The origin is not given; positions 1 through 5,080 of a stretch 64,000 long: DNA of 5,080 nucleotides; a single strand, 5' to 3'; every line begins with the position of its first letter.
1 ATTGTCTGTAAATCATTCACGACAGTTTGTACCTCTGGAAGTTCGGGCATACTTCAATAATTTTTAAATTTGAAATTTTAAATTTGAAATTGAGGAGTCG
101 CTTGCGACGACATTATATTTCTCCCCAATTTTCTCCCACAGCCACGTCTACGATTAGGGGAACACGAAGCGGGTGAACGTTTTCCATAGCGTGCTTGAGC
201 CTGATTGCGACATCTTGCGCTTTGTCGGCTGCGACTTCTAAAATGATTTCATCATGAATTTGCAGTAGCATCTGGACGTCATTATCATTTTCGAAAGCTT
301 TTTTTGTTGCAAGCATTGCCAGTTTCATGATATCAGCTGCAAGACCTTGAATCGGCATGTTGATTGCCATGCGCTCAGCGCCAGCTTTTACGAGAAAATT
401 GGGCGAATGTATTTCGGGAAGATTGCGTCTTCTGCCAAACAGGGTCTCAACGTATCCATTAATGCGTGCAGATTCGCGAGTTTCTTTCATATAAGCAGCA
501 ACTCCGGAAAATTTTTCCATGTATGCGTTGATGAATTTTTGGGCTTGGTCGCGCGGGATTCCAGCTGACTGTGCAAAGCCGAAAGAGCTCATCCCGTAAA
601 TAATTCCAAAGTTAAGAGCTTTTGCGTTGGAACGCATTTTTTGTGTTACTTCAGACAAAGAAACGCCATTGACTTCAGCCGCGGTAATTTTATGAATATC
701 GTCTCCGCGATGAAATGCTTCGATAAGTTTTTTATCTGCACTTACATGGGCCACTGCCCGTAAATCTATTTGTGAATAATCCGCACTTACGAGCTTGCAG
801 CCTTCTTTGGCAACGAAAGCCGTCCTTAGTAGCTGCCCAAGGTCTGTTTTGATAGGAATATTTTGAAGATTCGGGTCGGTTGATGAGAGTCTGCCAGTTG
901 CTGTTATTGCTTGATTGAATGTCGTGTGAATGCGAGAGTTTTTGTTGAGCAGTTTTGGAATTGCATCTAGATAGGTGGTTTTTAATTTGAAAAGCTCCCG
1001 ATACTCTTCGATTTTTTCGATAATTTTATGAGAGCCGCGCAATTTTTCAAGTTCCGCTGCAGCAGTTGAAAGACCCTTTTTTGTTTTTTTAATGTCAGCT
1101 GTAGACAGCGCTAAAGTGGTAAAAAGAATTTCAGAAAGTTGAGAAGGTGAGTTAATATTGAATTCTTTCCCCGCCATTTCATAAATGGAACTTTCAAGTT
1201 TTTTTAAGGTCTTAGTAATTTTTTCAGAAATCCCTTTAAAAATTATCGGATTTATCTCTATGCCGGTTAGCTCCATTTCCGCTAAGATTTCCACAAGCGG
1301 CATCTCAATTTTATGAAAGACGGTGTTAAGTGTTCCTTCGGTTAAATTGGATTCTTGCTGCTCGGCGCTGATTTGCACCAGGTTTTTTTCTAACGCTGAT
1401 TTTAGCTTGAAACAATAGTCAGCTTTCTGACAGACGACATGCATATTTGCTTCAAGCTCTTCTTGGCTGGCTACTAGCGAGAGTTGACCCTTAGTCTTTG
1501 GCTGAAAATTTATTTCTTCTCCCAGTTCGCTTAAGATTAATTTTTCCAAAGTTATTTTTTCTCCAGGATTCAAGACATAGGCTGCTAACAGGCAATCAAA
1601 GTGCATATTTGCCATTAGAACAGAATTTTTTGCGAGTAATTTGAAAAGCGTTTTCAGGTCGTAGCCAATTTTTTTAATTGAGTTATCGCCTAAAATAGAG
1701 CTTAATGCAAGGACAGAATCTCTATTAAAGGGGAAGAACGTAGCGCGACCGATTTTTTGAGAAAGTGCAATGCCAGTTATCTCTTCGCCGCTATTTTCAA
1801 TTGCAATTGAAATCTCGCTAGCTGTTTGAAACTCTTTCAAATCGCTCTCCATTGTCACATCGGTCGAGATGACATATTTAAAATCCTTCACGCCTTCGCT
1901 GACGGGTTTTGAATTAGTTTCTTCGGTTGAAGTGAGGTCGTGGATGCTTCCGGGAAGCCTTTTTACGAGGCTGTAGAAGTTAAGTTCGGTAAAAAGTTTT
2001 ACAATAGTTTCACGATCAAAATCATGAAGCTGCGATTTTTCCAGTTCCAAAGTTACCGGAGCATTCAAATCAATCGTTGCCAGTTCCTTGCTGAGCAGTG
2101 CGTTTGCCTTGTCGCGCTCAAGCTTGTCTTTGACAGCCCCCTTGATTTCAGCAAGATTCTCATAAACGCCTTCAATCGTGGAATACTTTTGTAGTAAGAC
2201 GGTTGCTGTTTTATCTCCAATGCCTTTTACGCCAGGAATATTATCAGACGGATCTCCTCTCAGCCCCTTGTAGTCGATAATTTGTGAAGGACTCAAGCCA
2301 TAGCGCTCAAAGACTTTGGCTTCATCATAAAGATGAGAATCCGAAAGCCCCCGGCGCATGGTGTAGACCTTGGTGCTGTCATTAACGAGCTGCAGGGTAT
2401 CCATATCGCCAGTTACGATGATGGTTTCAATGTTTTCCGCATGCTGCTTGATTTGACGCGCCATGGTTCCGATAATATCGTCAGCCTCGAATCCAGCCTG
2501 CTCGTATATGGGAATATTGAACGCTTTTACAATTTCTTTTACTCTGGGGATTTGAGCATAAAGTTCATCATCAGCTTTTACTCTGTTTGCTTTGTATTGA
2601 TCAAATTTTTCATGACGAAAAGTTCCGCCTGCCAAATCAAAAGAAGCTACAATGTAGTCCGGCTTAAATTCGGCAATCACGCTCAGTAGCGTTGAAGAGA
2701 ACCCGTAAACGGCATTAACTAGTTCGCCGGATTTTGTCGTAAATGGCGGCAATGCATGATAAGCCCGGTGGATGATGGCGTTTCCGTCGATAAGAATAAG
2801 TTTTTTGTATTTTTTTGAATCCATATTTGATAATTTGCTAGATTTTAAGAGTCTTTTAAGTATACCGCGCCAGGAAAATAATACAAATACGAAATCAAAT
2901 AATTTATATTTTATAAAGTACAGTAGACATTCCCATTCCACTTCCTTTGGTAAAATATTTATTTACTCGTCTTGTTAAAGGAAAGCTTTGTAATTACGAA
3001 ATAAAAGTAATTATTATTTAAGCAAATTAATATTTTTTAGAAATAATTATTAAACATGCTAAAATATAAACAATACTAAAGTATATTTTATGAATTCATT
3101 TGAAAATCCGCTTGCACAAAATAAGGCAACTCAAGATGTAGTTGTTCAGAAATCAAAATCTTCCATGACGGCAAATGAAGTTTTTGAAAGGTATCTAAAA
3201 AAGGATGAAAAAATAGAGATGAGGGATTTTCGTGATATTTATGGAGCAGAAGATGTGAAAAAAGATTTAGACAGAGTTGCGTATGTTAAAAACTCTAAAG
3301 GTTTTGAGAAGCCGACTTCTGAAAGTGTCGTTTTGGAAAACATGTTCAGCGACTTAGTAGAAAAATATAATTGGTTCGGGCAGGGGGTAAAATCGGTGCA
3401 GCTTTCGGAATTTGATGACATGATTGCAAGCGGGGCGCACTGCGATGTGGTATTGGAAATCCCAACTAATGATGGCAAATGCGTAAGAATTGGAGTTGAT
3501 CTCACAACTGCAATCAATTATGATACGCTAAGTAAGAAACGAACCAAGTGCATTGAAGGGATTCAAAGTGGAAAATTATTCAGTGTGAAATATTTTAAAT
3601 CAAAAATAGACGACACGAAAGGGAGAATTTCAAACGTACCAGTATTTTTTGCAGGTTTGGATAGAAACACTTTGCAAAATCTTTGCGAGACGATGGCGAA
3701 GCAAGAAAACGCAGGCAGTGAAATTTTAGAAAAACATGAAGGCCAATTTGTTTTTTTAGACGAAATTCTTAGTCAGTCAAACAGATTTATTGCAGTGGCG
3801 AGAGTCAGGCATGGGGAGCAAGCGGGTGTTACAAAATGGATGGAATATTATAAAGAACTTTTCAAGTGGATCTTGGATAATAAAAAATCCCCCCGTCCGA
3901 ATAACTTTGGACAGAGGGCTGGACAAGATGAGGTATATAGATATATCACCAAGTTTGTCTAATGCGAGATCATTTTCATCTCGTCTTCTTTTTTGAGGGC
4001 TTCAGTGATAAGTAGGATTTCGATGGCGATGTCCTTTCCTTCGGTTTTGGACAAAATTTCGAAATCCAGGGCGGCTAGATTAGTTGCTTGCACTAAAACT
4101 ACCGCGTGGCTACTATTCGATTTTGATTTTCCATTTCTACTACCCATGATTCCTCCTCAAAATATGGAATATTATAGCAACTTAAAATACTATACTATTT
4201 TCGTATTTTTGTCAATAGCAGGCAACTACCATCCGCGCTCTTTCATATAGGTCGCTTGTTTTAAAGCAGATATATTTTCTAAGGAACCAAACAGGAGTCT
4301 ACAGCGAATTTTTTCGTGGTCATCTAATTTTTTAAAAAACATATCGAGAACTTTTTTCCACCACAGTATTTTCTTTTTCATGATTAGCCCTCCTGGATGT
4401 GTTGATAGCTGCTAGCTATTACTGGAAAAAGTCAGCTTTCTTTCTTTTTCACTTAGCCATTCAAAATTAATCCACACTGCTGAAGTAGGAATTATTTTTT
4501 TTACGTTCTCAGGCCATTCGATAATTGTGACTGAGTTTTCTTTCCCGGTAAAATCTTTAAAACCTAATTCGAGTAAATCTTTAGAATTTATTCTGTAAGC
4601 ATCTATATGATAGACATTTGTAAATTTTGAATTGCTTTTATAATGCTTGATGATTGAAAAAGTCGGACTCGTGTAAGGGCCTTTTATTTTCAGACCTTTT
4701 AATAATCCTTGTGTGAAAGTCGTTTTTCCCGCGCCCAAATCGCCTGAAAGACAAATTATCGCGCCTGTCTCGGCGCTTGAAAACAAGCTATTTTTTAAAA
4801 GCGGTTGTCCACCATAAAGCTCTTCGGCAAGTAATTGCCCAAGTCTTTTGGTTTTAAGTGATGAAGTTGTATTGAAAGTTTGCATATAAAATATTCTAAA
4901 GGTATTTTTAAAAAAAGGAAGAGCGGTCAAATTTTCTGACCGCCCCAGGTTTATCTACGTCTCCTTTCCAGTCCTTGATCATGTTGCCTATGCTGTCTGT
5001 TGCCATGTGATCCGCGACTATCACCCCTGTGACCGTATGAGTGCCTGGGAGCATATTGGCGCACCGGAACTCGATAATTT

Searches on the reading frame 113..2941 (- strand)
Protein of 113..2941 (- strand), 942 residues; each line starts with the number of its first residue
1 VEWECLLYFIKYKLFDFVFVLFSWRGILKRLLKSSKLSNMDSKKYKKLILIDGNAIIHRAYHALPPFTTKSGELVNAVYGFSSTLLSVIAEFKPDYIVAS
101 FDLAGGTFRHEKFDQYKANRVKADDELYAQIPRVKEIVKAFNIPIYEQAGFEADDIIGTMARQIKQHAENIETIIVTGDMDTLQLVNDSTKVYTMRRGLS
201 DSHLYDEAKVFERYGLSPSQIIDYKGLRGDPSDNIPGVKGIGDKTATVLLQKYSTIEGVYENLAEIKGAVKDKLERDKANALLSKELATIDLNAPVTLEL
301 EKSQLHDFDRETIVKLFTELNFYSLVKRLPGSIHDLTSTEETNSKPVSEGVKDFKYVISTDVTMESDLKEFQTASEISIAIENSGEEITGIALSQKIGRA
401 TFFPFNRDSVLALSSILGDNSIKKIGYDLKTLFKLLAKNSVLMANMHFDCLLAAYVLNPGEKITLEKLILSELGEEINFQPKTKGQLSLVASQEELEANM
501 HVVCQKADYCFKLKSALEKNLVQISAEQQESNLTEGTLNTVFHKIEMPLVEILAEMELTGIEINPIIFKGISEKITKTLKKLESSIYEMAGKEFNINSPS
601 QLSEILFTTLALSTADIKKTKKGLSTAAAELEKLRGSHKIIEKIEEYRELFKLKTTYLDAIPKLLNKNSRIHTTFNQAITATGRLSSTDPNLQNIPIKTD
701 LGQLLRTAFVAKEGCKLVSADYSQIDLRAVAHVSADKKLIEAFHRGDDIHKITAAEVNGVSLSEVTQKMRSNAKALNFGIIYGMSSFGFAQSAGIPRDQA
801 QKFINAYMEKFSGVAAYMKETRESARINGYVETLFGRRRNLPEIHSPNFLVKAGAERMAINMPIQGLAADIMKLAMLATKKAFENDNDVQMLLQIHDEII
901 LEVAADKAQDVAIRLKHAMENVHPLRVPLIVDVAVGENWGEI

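Call 7: search_protein_families(library=pfam, proteins=[window:113-2941:-], max_evalue=0.001)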
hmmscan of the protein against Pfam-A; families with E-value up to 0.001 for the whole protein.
window:113-2941:- (942 aa): 5 families
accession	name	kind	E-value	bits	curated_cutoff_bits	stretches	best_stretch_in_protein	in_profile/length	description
PF00476.26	DNA_pol_A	-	9.3e-150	499.2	34.3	1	569-941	5-381/381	DNA polymerase family A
PF02739.22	5_3_exonuc_N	-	1.6e-55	187.7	34.3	1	47-215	1-164/164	5'-3' exonuclease, N-terminal resolvase-like domain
PF01367.25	5_3_exonuc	-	7.6e-32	110.1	40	1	217-310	2-96/97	5'-3' exonuclease, C-terminal SAM fold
PF22619.2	DNA_polI_exo1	-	2.9e-09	37.3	27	1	387-466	14-94/140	DNA polymerase I, ribonuclease H-like domain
PF01612.26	DNA_pol_A_exo1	-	5e-05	23.6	23.6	1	371-480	17-135/173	3'-5' exonuclease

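Call 60: find_encoding_contigs(protein=window:113-2941:-, flank=10000, max_places=1)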
Protein window:113-2941:- (942 aa): 2 contigs read that carry it; 1 place shown.
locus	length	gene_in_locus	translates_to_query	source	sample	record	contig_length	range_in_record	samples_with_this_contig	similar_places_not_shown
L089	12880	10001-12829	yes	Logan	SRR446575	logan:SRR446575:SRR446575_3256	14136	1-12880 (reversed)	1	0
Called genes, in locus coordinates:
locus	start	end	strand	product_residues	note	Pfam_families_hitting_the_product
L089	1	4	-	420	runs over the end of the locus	?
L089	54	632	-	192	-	PF03703:bPH_2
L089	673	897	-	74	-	-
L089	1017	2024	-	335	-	PF06068:TIP49 (faint), PF05496:RuvB_N, PF00004:AAA, PF07728:AAA_5, PF17864:AAA_lid_4, PF05491:WHD_RuvB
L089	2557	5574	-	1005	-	PF07724:AAA_2 (faint), PF00437:T2SSE, PF25199:nSTAND_NTPase5 (faint), PF00004:AAA (faint), PF00005:ABC_tran (faint), PF01637:ATPase_2 (faint), PF04851:ResIII (faint), PF00437:T2SSE, +7 more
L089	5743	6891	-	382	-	PF01368:DHH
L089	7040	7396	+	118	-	-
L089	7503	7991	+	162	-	-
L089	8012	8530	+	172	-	PF02367:TsaE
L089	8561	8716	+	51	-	-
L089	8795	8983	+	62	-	-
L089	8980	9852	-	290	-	-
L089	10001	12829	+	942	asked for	PF02739:5_3_exonuc_N, PF01367:5_3_exonuc, PF22619:DNA_polI_exo1, PF00476:DNA_pol_A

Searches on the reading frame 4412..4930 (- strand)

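Call 7: search_protein_families(library=pfam, proteins=[window:4412-4930:-], max_evalue=0.001)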
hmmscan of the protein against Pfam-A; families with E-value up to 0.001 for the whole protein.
window:4412-4930:- (172 aa): 1 family
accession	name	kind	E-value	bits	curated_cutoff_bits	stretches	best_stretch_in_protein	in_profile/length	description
PF02367.23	TsaE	-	1.2e-34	119.4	26.6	1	47-165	12-127/128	Threonylcarbamoyl adenosine biosynthesis protein TsaE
